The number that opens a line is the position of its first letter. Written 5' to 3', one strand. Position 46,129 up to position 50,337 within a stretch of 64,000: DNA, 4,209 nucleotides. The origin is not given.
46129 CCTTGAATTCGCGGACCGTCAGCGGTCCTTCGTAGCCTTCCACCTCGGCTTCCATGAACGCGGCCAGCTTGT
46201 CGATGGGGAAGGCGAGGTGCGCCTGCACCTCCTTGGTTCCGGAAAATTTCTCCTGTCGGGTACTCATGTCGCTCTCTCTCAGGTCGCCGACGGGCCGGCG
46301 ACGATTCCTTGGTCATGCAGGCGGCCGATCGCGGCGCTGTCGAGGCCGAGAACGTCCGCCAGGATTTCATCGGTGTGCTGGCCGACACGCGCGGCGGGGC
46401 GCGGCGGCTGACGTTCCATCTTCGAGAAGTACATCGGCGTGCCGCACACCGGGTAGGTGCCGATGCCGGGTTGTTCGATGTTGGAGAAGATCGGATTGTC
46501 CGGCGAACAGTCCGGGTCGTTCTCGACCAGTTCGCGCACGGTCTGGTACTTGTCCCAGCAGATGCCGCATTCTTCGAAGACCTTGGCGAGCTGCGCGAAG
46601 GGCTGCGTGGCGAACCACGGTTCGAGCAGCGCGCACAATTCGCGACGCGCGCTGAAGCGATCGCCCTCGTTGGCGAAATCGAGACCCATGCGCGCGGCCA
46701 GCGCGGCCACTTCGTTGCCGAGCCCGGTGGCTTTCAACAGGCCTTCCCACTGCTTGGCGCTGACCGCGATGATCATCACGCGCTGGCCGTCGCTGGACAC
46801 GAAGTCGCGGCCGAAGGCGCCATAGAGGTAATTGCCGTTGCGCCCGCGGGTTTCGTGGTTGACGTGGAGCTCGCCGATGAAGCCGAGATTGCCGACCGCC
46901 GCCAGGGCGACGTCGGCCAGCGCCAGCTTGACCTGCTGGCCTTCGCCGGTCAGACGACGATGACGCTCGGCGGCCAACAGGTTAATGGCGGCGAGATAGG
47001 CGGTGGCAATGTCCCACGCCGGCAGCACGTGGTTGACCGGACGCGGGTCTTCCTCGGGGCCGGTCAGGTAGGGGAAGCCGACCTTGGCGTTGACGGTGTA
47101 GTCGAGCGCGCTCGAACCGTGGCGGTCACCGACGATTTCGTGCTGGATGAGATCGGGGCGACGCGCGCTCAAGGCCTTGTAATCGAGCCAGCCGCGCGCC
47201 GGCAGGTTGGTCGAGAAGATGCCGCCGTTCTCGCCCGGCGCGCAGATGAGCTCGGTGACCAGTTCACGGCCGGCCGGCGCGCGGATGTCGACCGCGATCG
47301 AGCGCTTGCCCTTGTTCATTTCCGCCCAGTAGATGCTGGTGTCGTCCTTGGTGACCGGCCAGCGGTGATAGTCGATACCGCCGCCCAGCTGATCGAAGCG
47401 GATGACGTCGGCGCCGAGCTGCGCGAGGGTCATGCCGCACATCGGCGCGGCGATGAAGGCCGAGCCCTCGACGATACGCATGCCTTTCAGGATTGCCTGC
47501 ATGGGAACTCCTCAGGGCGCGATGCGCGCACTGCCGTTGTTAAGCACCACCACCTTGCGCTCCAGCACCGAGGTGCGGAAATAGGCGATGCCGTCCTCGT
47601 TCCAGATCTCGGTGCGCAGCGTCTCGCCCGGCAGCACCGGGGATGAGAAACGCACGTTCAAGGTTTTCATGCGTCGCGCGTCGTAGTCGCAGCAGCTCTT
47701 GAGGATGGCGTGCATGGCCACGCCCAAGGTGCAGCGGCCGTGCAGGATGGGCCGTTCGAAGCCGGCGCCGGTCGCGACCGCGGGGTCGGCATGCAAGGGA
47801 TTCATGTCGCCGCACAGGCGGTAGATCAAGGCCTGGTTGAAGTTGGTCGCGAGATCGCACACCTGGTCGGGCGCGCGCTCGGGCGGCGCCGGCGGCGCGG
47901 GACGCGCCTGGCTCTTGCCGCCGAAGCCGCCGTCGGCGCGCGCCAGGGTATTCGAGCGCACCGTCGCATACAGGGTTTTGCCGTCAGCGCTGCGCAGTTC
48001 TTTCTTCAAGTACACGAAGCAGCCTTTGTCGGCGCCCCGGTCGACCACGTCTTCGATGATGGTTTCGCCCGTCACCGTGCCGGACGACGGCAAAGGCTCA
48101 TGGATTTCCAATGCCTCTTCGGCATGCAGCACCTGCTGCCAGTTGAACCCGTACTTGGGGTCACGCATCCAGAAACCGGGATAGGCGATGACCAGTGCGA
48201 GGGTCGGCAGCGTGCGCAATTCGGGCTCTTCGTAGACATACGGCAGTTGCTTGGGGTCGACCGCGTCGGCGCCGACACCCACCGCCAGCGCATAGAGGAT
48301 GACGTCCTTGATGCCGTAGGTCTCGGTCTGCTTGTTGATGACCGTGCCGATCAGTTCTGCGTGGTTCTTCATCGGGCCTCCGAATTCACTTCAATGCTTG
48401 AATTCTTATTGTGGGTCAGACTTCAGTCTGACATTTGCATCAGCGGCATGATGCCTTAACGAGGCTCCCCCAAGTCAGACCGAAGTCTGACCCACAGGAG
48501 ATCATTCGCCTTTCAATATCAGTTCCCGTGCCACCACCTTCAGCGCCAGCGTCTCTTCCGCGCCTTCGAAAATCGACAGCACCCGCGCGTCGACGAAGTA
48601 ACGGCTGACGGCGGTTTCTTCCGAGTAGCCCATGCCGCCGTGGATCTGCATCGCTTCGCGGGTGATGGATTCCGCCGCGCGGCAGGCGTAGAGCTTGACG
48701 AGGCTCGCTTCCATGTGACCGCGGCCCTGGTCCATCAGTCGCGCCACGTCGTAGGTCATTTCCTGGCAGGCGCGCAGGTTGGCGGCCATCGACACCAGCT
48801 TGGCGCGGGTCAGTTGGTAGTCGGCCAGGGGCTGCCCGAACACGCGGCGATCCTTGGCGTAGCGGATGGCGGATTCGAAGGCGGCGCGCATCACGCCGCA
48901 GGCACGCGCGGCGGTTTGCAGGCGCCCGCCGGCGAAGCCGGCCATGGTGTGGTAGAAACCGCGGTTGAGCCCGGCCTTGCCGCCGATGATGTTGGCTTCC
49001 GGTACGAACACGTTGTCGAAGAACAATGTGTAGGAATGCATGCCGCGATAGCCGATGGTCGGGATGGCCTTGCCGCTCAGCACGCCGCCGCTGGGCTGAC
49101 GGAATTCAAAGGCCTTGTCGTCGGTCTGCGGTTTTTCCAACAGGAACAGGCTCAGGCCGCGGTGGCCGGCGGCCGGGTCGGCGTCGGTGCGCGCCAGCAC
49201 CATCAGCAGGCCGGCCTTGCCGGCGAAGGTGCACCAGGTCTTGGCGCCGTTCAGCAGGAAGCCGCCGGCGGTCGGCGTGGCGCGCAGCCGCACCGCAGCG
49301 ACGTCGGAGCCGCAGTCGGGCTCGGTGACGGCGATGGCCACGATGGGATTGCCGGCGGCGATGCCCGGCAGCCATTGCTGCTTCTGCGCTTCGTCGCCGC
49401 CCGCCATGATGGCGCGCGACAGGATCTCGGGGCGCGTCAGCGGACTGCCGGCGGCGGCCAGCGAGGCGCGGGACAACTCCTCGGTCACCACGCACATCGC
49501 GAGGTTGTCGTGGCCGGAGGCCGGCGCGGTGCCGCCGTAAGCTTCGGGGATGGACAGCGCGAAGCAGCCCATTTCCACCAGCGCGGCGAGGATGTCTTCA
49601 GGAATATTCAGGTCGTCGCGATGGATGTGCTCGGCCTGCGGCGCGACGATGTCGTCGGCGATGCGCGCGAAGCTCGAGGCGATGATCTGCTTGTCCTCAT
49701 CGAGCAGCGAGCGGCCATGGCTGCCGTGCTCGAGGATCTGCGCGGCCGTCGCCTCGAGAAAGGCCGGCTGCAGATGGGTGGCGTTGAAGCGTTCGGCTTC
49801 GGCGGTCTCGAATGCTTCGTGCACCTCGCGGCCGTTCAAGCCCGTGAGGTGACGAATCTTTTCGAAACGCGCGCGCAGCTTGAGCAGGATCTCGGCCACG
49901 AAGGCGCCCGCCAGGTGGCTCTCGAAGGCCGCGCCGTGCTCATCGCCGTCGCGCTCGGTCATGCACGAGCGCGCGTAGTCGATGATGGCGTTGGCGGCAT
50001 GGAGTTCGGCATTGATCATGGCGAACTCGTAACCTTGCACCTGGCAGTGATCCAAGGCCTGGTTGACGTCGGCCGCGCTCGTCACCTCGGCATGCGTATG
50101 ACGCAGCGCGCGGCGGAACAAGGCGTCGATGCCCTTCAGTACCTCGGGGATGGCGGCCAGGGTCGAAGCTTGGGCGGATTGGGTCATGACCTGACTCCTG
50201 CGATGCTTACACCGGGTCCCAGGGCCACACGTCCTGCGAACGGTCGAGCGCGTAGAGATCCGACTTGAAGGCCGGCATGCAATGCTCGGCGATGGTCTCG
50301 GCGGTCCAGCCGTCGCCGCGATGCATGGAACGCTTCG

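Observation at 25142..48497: Two families of nested-palindrome intergenic repeats (A: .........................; B: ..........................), including one composite A-B-A copy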

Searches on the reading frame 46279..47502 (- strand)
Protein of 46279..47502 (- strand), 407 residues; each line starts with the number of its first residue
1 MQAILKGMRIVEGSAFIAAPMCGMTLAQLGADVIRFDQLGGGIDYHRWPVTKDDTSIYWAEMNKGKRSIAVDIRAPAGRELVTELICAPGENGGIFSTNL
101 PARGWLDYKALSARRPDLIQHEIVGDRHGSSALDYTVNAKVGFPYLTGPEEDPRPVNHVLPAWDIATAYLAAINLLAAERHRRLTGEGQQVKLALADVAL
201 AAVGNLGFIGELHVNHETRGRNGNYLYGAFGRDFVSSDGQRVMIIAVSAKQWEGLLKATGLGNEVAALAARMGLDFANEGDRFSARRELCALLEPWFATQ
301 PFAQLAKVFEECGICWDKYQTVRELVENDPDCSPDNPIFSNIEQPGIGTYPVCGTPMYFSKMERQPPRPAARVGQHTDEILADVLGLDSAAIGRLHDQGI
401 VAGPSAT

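Call 68: find_encoding_contigs(protein=window:46279-47502:-, flank=1700, max_places=8)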
Protein window:46279-47502:- (407 aa): 1 contig read that carries it; 1 place shown.
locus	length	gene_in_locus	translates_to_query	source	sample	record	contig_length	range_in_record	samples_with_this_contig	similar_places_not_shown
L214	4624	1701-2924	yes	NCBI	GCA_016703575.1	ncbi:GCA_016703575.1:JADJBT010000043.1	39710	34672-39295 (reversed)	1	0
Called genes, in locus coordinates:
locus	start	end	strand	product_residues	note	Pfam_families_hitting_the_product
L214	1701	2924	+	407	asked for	PF02515:CoA_transf_3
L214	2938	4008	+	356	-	PF01636:APH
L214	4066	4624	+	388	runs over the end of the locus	PF02771:Acyl-CoA_dh_N, PF02770:Acyl-CoA_dh_M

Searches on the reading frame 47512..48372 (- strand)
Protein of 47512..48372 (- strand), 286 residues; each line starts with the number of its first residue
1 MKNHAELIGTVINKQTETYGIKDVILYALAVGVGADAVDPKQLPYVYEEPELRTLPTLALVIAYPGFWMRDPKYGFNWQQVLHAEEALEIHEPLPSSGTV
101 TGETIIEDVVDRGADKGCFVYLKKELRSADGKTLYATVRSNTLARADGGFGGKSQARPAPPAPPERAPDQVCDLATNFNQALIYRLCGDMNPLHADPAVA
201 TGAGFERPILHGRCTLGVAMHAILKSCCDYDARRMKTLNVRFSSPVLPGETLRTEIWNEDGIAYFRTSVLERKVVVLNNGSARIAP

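Call 11: search_protein_families(library=pfam, proteins=[window:47512-48372:-])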
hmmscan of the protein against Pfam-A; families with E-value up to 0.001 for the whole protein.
window:47512-48372:- (286 aa): 3 families
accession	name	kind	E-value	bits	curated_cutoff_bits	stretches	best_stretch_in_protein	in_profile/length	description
PF01575.25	MaoC_dehydratas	-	1.1e-24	86.8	27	1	163-276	5-119/123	MaoC like domain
PF22622.2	MFE-2_hydrat-2_N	-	2.9e-17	63.1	27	1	19-133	3-118/130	MFE-2 hydratase 2 N-terminal domain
PF13452.11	FAS1_DH_region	-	5e-10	40.1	22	1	56-133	51-128/132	FAS1-like, dehydratase domain region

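Call 62: find_encoding_contigs(protein=window:47512-48372:-, flank=600, max_places=10)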
Protein window:47512-48372:- (286 aa): no gene with exactly this product is on record in the collection.

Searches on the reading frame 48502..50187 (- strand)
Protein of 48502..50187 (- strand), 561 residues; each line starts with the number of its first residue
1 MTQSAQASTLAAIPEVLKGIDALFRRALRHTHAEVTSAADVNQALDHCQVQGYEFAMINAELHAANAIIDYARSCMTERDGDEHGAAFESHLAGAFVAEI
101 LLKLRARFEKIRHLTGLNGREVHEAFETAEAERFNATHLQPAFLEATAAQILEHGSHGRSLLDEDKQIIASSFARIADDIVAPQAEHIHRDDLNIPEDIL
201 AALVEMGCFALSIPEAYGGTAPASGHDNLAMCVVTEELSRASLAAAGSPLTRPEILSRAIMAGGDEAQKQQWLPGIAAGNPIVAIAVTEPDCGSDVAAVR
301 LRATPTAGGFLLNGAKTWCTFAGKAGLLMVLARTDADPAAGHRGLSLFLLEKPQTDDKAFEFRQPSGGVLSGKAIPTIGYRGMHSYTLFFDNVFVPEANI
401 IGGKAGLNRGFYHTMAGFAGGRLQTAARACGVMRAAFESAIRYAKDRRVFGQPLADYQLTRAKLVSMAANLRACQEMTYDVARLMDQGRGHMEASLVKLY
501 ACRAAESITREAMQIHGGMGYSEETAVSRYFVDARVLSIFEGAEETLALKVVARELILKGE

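Call 11: search_protein_families(library=pfam, proteins=[window:48502-50187:-])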
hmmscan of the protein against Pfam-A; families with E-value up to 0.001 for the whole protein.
window:48502-50187:- (561 aa): 5 families
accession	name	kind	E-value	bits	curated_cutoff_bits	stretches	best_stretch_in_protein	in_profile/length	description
PF00441.29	Acyl-CoA_dh_1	-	3.9e-43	147.6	22.4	1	408-555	1-148/150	Acyl-CoA dehydrogenase, C-terminal domain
PF02771.21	Acyl-CoA_dh_N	-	3.3e-23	82.7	22.9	1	164-279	2-112/113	Acyl-CoA dehydrogenase, N-terminal domain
PF02770.24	Acyl-CoA_dh_M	-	7.2e-17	61.8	33.3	1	284-393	1-97/97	Acyl-CoA dehydrogenase, middle domain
PF08028.16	Acyl-CoA_dh_2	-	3e-11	44.2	22.7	1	425-543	3-132/134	Acyl-CoA dehydrogenase, C-terminal domain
PF22924.1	ACOX_C_alpha1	-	1.2e-05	25.7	27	1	420-554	6-166/169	Acyl-CoA oxidase, C-alpha1 domain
